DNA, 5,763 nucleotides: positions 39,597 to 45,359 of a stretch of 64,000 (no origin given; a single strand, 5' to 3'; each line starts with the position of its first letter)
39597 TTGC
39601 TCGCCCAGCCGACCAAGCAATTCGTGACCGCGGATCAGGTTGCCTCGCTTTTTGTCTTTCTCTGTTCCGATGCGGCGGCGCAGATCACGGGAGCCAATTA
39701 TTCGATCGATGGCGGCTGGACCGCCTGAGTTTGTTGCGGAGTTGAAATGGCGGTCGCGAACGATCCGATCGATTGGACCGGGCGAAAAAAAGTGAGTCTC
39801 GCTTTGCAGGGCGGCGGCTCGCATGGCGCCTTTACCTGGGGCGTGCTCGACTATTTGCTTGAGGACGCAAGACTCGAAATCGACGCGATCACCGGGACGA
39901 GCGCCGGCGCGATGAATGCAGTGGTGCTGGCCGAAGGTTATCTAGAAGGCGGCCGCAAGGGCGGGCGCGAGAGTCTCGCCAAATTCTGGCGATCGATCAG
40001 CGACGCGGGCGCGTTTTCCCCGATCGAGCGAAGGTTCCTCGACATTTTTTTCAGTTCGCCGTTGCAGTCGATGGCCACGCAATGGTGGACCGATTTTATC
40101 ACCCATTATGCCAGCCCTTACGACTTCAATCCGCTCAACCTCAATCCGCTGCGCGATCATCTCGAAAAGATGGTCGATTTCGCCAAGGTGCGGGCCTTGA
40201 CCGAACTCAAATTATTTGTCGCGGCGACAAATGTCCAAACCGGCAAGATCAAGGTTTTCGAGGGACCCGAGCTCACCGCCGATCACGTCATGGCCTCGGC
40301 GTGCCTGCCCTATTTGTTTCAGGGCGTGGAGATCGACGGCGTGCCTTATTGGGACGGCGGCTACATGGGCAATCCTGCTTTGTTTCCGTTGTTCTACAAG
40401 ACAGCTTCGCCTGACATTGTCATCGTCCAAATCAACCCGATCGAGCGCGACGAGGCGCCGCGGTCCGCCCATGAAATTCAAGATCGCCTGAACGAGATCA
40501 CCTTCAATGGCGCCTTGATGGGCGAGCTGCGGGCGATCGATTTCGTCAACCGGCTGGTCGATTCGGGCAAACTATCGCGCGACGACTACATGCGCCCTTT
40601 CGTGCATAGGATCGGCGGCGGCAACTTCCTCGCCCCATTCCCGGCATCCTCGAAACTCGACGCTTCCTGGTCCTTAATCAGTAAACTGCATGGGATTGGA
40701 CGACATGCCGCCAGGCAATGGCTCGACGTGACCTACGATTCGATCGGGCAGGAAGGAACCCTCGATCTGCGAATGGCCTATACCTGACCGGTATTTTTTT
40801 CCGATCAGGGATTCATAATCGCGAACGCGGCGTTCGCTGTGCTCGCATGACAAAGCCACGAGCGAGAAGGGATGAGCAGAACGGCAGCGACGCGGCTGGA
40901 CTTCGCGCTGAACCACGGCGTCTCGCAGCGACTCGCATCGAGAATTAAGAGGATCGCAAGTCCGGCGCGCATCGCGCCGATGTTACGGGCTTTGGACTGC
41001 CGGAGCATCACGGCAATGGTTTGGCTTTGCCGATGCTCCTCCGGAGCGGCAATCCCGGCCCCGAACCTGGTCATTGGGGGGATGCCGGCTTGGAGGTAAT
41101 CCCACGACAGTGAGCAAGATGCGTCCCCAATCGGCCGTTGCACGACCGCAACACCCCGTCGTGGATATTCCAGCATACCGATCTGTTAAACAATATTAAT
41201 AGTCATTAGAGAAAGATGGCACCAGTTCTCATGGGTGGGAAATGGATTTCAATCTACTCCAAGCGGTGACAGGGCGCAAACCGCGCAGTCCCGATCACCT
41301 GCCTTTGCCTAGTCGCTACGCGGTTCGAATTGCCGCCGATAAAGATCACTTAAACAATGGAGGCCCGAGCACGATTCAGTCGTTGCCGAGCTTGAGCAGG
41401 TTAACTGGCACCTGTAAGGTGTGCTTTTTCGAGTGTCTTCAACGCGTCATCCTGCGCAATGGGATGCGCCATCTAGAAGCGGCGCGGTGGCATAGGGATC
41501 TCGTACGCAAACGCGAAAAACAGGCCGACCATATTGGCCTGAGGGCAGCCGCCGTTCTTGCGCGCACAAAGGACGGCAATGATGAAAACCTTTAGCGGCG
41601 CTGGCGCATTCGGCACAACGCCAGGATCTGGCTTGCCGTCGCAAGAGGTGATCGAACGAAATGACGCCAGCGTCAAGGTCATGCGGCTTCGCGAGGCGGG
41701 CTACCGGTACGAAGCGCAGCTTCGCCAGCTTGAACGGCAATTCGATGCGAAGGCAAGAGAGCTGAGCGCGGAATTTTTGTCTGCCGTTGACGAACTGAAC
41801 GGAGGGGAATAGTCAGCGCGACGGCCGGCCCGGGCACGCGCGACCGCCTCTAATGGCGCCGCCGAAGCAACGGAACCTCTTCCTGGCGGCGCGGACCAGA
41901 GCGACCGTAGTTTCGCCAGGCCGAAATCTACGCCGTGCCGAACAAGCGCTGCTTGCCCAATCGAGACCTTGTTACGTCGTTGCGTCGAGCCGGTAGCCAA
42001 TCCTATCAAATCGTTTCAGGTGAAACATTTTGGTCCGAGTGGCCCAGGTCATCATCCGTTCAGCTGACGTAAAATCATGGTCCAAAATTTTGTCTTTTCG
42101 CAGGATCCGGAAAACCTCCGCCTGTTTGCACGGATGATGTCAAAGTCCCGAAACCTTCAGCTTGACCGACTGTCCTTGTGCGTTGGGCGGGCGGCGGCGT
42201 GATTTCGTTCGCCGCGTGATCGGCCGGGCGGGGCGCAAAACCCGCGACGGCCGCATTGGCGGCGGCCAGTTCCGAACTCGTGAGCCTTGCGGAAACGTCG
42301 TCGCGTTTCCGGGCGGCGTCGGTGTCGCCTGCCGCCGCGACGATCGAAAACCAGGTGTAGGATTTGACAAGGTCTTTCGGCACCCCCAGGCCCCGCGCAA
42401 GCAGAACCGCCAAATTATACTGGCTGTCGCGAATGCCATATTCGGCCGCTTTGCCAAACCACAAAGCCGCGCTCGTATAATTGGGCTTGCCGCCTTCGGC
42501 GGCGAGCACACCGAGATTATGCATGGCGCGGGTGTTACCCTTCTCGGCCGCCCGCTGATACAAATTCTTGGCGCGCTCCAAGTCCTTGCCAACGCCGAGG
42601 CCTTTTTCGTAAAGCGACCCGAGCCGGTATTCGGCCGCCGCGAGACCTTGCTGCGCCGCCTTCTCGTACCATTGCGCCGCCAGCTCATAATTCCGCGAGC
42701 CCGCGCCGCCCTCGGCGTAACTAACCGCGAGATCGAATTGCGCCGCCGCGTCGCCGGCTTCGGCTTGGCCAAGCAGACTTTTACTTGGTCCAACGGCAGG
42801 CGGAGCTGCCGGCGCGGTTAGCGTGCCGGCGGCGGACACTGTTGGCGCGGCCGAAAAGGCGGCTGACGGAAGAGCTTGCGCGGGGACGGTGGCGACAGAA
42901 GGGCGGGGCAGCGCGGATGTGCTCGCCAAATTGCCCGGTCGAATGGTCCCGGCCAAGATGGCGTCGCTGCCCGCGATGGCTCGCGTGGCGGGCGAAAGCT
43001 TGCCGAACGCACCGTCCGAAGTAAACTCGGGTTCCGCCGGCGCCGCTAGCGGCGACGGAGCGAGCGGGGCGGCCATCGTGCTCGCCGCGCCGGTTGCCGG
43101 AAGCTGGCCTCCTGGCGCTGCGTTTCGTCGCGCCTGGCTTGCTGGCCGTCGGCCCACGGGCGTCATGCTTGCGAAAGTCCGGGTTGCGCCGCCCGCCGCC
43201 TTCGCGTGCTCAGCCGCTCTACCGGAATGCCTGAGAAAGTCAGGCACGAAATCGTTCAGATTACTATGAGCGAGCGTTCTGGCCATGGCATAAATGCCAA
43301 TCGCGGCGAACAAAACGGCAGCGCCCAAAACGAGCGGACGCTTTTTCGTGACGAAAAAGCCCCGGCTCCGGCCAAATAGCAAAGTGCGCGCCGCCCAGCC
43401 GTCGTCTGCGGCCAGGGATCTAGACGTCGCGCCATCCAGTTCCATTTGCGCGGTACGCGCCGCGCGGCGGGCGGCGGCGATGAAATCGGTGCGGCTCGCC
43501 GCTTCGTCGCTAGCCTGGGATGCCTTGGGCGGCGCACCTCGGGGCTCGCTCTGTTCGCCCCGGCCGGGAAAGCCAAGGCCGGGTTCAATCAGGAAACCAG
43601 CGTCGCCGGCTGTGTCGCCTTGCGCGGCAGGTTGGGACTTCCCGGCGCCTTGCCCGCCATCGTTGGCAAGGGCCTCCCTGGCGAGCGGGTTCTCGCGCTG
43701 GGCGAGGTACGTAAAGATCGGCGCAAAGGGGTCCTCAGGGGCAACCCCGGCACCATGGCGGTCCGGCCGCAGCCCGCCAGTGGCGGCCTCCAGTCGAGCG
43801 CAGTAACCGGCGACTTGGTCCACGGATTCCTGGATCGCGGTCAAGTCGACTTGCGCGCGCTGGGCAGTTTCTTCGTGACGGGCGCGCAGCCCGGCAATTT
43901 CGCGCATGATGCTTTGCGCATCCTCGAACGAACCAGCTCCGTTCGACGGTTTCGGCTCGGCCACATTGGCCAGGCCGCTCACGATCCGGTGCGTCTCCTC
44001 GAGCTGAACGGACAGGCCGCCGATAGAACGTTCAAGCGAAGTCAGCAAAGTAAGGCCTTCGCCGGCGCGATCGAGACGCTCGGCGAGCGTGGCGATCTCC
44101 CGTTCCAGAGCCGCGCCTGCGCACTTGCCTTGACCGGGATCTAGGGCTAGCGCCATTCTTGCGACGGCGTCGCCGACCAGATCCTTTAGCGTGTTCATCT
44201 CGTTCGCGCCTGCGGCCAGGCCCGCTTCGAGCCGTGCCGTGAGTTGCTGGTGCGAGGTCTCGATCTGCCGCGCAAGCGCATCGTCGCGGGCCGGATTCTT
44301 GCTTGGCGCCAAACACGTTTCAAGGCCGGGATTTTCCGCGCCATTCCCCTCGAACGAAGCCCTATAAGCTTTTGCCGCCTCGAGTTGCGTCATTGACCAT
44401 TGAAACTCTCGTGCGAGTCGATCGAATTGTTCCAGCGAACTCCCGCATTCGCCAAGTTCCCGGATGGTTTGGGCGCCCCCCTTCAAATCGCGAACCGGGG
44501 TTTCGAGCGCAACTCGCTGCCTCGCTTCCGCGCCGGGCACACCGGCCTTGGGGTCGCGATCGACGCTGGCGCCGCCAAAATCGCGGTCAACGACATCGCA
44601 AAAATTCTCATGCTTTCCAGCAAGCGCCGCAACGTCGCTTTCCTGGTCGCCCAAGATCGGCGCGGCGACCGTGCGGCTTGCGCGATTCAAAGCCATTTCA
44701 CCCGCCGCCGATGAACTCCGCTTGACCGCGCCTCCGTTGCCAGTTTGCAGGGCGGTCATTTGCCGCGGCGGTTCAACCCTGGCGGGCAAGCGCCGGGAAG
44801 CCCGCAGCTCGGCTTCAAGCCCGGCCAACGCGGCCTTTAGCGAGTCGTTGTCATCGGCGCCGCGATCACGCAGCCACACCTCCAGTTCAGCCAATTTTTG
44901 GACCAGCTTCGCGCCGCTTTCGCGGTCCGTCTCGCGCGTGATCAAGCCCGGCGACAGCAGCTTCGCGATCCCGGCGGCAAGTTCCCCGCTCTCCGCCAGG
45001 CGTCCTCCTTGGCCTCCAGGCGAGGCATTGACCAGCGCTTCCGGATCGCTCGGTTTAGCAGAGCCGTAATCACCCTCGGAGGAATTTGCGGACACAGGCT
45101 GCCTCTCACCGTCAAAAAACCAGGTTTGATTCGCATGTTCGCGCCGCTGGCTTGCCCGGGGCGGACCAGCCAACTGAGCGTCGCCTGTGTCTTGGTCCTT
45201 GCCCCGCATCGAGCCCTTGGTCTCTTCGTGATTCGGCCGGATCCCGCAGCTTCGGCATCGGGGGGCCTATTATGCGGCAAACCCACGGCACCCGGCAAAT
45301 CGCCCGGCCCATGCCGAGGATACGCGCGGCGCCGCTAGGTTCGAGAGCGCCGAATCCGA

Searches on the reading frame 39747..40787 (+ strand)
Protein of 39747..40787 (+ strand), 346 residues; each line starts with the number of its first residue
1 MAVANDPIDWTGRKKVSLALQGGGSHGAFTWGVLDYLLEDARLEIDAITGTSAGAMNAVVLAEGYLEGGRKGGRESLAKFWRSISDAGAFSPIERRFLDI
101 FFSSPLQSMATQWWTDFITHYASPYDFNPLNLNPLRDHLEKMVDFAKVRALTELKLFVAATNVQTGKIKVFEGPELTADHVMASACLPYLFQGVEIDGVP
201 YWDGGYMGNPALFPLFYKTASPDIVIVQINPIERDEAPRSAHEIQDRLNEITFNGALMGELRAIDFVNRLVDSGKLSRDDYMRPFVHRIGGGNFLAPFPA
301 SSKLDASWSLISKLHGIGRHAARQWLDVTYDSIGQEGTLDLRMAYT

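Call 59: search_protein_families(library=pfam, proteins=[window:39747-40787:+], max_evalue=0.00001)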
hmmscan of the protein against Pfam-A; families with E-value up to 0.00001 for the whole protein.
window:39747-40787:+ (346 aa): 1 family
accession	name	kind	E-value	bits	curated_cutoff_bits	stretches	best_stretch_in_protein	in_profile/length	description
PF01734.28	Patatin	-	7.1e-23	82.2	27.7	1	18-210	1-185/191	Patatin-like phospholipase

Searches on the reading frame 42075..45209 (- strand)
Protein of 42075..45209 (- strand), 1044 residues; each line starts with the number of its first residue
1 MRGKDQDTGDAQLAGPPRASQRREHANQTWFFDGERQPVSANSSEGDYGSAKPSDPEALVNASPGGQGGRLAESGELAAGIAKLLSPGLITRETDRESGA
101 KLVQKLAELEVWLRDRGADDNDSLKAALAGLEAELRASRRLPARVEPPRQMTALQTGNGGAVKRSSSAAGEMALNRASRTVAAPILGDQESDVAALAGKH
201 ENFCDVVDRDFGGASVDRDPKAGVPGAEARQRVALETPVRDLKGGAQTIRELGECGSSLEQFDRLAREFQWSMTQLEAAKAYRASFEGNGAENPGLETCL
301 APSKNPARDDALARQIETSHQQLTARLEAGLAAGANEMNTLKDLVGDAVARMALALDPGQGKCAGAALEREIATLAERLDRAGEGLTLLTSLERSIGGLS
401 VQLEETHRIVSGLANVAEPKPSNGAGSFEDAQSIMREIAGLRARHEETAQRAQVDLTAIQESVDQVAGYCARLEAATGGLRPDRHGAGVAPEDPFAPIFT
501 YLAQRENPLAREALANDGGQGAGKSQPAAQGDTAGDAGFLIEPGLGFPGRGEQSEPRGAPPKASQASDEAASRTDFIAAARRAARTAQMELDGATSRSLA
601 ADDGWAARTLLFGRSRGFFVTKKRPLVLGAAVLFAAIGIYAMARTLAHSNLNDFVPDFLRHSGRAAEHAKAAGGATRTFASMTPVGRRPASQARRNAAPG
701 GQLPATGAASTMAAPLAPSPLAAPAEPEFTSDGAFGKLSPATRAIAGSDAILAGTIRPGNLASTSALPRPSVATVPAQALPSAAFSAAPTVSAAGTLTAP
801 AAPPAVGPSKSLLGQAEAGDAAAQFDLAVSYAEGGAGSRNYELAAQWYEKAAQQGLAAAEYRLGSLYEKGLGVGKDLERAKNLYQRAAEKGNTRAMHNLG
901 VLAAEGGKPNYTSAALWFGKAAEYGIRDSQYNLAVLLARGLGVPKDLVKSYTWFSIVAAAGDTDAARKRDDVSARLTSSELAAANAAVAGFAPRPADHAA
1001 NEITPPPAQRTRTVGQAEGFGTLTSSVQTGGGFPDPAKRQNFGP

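Call 59: search_protein_families(library=pfam, proteins=[window:42075-45209:-], max_evalue=0.00001)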
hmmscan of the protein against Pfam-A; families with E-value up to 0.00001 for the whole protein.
window:42075-45209:- (1044 aa): 1 family
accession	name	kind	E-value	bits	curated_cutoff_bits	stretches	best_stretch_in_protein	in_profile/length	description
PF08238.18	Sel1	-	5.9e-27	93.6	30.7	2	857-892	1-36/36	Sel1 repeat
